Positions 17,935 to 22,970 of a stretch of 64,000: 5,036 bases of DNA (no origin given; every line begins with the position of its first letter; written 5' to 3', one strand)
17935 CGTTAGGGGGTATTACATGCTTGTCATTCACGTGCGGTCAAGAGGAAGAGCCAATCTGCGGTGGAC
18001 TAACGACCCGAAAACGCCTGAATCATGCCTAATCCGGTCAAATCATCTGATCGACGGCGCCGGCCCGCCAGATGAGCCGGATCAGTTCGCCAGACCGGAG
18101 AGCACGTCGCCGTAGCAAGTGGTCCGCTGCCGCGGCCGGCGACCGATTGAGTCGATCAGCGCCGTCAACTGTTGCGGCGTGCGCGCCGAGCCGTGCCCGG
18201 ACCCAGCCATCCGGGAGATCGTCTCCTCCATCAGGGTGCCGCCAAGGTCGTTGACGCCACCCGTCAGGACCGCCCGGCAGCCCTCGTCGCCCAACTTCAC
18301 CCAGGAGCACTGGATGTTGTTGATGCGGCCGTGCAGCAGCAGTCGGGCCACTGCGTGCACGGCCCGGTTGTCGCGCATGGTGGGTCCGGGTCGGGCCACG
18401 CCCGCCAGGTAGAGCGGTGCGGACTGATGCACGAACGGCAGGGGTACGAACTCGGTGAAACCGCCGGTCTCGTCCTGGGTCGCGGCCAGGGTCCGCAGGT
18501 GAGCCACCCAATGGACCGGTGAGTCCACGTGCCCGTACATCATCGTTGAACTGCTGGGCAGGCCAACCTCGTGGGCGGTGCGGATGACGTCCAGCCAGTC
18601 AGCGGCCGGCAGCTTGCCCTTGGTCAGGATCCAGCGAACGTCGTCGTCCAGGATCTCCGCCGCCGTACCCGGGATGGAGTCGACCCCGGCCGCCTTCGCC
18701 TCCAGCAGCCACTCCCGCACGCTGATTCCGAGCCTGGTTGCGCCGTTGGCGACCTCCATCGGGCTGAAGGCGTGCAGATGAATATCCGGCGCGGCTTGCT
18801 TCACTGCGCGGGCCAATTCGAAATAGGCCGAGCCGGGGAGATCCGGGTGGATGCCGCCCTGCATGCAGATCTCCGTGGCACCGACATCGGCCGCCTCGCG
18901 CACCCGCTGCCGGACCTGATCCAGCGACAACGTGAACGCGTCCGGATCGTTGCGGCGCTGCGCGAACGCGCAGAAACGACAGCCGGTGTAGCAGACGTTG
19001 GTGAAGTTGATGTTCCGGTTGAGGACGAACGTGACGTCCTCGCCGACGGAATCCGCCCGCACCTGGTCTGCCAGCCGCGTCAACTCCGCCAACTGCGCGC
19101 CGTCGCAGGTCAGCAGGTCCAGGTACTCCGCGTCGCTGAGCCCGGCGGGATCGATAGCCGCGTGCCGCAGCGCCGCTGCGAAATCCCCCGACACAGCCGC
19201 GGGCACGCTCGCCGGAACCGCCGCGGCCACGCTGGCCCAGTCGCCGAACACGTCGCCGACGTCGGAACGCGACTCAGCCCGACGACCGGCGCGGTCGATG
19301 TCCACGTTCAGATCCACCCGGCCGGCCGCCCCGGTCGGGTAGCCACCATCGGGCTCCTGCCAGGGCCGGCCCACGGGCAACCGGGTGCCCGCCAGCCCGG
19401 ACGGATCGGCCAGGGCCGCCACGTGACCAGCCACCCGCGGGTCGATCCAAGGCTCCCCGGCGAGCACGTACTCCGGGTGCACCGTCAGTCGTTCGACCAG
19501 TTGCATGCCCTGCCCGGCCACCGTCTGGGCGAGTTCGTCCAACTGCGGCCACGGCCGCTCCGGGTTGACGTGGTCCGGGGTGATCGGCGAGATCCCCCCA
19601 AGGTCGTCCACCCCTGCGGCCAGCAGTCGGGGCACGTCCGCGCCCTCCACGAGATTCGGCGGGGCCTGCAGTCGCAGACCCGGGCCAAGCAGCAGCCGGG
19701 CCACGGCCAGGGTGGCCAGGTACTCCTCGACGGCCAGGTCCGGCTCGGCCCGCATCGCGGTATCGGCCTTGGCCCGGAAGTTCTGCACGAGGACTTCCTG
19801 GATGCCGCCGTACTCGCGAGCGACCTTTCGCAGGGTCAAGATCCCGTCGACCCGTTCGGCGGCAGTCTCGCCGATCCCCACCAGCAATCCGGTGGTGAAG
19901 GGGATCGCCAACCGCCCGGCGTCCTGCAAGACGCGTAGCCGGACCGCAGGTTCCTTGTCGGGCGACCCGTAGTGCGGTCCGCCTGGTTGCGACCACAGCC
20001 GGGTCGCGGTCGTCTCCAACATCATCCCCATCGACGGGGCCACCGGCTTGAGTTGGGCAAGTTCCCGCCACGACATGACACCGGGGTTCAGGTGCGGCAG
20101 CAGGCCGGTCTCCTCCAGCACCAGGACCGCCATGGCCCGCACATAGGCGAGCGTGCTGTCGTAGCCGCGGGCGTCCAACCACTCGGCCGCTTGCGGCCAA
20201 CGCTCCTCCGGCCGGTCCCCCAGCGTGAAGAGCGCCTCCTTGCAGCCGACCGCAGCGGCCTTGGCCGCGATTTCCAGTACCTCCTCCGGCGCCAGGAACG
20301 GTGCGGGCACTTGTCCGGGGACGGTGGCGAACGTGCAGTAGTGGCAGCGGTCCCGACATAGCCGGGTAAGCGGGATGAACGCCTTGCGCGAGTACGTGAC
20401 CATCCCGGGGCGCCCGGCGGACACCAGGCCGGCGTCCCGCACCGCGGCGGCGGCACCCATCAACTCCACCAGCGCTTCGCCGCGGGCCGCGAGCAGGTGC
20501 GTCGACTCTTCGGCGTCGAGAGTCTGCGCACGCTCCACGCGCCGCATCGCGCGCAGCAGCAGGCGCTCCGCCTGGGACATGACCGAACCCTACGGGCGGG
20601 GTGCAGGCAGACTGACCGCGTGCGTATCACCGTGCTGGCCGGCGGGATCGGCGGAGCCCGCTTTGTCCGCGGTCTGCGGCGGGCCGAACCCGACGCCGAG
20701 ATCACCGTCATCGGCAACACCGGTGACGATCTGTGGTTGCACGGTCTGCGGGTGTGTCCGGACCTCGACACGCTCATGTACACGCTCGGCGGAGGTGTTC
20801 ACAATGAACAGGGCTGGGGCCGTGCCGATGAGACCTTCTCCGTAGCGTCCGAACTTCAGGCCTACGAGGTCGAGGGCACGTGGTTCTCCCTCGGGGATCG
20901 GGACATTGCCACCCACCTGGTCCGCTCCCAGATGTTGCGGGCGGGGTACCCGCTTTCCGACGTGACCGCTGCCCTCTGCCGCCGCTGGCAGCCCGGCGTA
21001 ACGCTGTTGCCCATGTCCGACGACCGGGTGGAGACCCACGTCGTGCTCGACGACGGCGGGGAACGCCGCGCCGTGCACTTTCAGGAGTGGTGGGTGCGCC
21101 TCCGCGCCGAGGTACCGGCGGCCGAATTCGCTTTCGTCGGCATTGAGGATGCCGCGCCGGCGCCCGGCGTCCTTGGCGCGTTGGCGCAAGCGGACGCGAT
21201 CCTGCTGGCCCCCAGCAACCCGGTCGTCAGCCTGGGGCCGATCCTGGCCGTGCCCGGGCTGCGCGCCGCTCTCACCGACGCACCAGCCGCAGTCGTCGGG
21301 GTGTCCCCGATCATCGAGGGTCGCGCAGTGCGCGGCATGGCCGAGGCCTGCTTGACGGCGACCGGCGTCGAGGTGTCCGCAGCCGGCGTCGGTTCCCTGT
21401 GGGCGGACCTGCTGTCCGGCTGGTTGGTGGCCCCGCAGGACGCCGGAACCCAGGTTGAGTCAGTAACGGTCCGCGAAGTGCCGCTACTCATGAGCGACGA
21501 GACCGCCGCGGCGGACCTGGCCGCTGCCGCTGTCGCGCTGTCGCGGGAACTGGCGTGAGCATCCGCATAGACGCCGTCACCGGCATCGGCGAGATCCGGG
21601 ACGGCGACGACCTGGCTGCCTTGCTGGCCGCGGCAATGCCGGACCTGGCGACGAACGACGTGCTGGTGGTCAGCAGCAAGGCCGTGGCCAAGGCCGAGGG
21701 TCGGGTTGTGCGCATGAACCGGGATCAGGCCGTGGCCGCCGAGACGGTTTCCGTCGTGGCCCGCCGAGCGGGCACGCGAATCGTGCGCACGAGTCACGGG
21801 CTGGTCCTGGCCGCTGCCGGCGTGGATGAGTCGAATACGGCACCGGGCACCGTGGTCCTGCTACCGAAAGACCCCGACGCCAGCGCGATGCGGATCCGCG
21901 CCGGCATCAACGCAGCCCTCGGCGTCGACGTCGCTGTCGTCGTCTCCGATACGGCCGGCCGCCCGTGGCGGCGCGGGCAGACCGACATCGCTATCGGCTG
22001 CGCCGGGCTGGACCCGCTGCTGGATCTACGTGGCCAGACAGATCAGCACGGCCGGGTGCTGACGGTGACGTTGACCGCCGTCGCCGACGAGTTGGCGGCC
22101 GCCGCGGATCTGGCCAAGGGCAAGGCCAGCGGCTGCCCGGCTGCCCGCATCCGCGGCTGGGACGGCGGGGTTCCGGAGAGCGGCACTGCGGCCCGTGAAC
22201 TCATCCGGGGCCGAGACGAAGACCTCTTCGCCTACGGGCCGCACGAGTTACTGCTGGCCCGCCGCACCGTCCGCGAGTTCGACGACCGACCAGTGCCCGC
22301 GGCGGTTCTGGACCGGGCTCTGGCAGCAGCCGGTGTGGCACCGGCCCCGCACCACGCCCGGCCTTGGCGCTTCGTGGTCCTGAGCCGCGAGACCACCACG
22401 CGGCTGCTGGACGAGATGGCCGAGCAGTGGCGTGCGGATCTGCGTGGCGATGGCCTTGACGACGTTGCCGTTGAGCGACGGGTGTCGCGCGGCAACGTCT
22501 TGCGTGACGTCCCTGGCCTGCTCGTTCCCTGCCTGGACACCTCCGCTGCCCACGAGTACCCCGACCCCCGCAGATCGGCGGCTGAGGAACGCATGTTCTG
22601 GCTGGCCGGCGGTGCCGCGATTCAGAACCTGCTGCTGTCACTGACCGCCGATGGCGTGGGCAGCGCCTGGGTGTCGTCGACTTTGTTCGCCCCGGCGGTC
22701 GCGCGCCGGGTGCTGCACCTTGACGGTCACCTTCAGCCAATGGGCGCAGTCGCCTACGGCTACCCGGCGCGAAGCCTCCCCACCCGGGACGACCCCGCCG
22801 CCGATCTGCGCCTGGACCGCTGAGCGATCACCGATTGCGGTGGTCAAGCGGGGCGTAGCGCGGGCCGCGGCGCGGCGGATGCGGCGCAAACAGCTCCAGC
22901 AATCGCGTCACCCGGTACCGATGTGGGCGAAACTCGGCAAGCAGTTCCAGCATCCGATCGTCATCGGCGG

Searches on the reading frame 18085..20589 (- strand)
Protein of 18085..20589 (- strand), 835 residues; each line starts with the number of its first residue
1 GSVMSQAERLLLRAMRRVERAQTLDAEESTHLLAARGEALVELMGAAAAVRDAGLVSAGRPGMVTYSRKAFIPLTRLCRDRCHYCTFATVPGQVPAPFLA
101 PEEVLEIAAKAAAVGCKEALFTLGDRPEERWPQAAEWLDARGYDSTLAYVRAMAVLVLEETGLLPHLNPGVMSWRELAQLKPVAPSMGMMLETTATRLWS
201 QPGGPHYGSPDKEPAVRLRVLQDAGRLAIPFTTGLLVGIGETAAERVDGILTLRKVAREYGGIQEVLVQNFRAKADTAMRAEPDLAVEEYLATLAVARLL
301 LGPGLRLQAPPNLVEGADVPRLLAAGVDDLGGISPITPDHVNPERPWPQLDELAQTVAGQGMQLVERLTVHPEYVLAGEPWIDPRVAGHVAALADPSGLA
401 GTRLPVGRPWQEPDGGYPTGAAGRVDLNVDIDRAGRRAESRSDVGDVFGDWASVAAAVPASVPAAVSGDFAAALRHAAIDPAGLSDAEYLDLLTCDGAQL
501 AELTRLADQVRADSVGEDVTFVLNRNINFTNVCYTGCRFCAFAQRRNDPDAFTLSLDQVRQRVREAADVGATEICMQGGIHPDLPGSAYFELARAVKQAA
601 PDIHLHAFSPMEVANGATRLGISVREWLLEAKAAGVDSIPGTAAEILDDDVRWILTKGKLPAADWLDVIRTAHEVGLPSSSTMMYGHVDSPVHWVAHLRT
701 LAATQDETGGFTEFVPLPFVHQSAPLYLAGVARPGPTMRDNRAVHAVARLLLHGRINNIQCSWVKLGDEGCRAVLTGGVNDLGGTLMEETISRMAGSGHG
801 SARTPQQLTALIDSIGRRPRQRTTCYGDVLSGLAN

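Call 15: search_protein_families(library=pfam, proteins=[window:18085-20589:-], max_evalue=0.001)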
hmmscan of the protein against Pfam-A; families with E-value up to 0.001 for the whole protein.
window:18085-20589:- (835 aa): 2 families
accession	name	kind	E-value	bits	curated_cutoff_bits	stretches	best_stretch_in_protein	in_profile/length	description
PF04055.27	Radical_SAM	-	3.1e-32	112.5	29.5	2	527-699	1-164/166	Radical SAM superfamily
PF19288.4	CofH_C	-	4.1e-13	49.7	27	1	710-826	3-116/125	CofH/MqnC C-terminal region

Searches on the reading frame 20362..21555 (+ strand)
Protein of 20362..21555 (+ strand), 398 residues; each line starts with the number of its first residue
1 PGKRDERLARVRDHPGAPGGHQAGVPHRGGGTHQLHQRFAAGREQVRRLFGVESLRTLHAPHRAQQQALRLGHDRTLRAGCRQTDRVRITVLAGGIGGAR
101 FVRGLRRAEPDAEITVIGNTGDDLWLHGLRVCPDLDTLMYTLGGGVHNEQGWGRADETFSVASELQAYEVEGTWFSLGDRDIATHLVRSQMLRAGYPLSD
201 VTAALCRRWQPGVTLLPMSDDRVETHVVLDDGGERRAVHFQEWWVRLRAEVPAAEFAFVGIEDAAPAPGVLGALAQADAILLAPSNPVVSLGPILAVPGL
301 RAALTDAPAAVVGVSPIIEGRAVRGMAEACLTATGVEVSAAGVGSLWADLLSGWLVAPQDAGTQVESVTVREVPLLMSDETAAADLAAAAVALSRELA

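Call 15: search_protein_families(library=pfam, proteins=[window:20362-21555:+], max_evalue=0.001)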
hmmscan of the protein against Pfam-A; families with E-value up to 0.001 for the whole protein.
window:20362-21555:+ (398 aa): 1 family
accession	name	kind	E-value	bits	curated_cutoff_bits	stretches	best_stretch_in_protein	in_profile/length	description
PF01933.23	CofD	-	5.4e-59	200.2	30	1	89-359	1-252/290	2-phospho-L-lactate transferase CofD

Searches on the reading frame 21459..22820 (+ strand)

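Call 15: search_protein_families(library=pfam, proteins=[window:21459-22820:+], max_evalue=0.001)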
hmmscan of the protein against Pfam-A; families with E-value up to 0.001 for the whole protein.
window:21459-22820:+ (454 aa): 2 families
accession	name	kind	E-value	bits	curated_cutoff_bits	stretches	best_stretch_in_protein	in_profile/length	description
PF01996.21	F420_ligase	-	6.8e-51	173.3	25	1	43-233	4-218/218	F420-0:Gamma-glutamyl ligase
PF00881.29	Nitroreductase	-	4.2e-28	99.1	23.5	1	267-435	3-167/167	Nitroreductase family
